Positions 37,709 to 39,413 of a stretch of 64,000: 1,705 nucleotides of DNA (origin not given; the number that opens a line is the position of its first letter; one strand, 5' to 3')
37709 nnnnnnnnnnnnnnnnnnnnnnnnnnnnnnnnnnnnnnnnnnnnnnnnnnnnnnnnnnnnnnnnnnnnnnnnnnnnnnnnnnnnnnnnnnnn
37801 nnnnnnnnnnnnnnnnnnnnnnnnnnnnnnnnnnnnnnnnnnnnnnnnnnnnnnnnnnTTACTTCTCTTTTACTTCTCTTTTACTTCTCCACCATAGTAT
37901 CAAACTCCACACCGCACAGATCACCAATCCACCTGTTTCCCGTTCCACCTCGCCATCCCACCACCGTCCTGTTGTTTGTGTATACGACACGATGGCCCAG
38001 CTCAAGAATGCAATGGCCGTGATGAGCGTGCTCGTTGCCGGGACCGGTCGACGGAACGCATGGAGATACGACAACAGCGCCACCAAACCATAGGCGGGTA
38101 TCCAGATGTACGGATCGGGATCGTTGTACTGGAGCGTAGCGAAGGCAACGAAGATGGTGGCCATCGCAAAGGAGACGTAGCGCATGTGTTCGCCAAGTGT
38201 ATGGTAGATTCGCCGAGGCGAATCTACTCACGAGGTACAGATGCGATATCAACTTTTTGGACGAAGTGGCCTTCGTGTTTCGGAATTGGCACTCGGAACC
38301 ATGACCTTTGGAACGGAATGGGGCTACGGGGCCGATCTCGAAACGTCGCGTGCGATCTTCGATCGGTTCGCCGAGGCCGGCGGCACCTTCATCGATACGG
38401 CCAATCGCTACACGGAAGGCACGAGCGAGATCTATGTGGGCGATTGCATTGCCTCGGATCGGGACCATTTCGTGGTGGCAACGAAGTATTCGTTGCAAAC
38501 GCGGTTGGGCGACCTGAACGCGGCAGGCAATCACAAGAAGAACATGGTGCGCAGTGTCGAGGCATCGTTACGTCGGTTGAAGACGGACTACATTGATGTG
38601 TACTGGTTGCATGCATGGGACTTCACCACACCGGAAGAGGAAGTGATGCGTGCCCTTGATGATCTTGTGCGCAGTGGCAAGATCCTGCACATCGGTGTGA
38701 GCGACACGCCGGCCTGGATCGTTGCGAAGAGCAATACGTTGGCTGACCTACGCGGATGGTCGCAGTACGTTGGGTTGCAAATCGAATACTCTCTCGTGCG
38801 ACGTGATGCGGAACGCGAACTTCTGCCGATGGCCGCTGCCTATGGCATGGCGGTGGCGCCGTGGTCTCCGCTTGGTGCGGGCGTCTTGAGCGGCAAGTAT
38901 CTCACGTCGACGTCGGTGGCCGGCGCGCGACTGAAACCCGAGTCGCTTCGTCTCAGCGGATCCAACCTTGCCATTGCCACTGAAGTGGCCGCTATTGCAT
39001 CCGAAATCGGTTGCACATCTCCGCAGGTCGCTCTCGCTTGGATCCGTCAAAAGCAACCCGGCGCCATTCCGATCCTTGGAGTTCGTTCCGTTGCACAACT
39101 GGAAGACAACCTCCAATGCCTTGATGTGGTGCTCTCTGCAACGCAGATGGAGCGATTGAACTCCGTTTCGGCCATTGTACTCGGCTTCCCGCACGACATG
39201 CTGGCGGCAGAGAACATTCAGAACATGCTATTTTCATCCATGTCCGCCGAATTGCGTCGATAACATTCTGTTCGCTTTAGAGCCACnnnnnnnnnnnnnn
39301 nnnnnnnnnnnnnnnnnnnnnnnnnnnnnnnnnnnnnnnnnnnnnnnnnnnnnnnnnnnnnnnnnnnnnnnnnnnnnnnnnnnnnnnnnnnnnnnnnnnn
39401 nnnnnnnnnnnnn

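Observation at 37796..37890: Compound short tandem repeat (heptamer x4-5 plus 11-mer x4) upstream of the fibre operon and within a gene's 3' end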

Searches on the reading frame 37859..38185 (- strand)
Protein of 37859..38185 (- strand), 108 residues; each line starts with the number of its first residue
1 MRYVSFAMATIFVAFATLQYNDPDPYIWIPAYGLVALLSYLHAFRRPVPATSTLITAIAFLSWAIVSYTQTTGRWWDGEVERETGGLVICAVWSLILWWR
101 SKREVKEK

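Call 7: search_protein_families(library=pfam, proteins=[window:37859-38185:-], max_evalue=0.01)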
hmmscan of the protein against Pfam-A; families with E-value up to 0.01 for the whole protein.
window:37859-38185:- (108 aa): 1 family
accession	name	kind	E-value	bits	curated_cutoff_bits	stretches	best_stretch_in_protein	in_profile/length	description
PF15071.11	TMEM220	-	7e-17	62.4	27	1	12-99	2-100/100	Transmembrane family 220, helix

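Call 14: find_encoding_contigs(protein=window:37859-38185:-, flank=3000, max_places=10)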
Protein window:37859-38185:- (108 aa): no gene with exactly this product is on record in the collection.

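Call 35: find_related_loci(query=A1, collection=genome_contigs, flank=3000)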
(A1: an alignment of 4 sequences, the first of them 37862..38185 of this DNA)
Query A1 (108 aa) in genome_contigs; peptide patterns used: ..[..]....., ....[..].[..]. (x = any residue, [..] = any of these).
495 stretches matched a pattern; 469 encode a relative of the query (tblastn E <= 1e-3); the best 80 are kept; 80 distinct loci.
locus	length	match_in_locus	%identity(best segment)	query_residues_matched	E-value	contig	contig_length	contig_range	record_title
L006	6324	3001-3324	90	1-108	7e-57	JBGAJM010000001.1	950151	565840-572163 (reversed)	MAG: Candidatus Kapaibacterium sp. isolate MAG_AAO_H10.30 AAOH10-30_opera_contig_15, whole genome shotgun sequence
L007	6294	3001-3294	45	2-97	5e-22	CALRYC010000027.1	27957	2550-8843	MAG: Chitinophaga pinensis isolate JJ-MA1B5-281-8-m1-bin330 genome assembly, contig: JJ-MA1B5-281-C415, whole genome sho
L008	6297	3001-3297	42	1-92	3e-17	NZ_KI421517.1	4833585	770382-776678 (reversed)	Adhaeribacter aquaticus DSM 16391 AdhaqDRAFT_Scaffold1.4, whole genome shotgun sequence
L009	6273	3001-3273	41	13-96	3e-15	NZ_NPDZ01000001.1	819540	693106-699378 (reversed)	Leptospira perolatii strain FH1-B-B1 contig_1, whole genome shotgun sequence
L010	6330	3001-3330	38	1-92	7e-15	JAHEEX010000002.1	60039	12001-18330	MAG: Sphingobacteriales bacterium isolate Ww30 NODE_41_length_60039_cov_4.499483, whole genome shotgun sequence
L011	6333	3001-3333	35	2-105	2e-14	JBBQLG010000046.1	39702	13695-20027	MAG: Cytophagales bacterium isolate Co_metawrap_517 Cmw_517_k141_24519933_length_39702_cov_9.0000, whole genome shotgun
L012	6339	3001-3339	38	2-103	3e-14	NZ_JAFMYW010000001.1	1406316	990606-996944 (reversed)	Fibrella forsythiae strain HMF5405 1, whole genome shotgun sequence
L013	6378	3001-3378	35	1-108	4e-14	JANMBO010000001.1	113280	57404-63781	MAG: Chitinophagaceae bacterium isolate OTE_1_metabat_316 OTE_1_k141_4458175, whole genome shotgun sequence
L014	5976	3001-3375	39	1-106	9e-15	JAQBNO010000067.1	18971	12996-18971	MAG: Segetibacter sp. isolate RYN_295 scaffold_1279999, whole genome shotgun sequence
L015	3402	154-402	40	1-88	5e-14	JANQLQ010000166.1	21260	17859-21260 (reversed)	MAG: Fulvivirga sp. isolate PL25a_bin.63 k99_3458659, whole genome shotgun sequence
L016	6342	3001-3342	34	1-96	1e-13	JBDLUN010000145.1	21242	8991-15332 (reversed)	MAG: Bacteroidota bacterium isolate littlewindriver_2019_sw_WHONDRS-S19S_0009_B_bin.40 scaffold_34397, whole genome shot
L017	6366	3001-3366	35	1-104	8e-14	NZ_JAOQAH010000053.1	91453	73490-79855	MAG: Segetibacter sp. isolate RYN_277 scaffold_766836, whole genome shotgun sequence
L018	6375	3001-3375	35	1-107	9e-14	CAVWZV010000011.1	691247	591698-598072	MAG: uncultured Chitinophagaceae bacterium isolate MFD04212.bin.2.207 genome assembly, contig: contig_8904, whole genome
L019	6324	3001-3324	32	1-89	1e-13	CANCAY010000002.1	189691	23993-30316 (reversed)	MAG: Chitinophagaceae bacterium isolate JR-DAM-100519-106 genome assembly, contig: JR-DAM-100519-C32, whole genome shotg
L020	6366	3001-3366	34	1-106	1e-13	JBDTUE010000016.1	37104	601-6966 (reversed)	MAG: Saprospiraceae bacterium isolate cluster3_bin.37 NODE_3042_length_37104_cov_10.889120, whole genome shotgun sequenc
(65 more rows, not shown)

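Call 43: search_protein_families(library=ncbifam, proteins=[window:37859-38185:-], max_evalue=0.1)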
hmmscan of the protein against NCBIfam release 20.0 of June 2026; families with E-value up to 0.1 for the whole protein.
window:37859-38185:- (108 aa): 0 families

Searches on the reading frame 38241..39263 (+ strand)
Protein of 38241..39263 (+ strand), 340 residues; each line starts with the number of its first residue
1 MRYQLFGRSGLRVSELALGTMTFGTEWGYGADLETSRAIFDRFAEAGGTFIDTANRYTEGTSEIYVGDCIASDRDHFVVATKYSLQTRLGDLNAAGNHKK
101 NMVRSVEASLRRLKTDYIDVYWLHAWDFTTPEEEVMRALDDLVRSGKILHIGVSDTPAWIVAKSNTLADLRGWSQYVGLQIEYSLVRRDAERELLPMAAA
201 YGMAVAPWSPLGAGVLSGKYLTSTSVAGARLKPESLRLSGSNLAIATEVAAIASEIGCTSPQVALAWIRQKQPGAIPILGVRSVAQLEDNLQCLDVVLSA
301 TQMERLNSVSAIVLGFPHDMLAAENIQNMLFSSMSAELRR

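Call 7: search_protein_families(library=pfam, proteins=[window:38241-39263:+], max_evalue=0.01)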
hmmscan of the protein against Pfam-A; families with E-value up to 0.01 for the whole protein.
window:38241-39263:+ (340 aa): 1 family
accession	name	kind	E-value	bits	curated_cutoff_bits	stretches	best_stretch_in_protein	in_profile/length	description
PF00248.27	Aldo_ket_red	-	1.6e-75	254.3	24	1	15-309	1-289/291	Aldo/keto reductase family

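Call 13: find_encoding_contigs(protein=window:38241-39263:+, flank=3000, max_places=10)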
Protein window:38241-39263:+ (340 aa): no gene with exactly this product is on record in the collection.
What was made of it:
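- Tried and rejected: Exact-protein look-ups of the window's aldo/keto reductase and TMEM220 found nothing on record (calls 13, 14).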
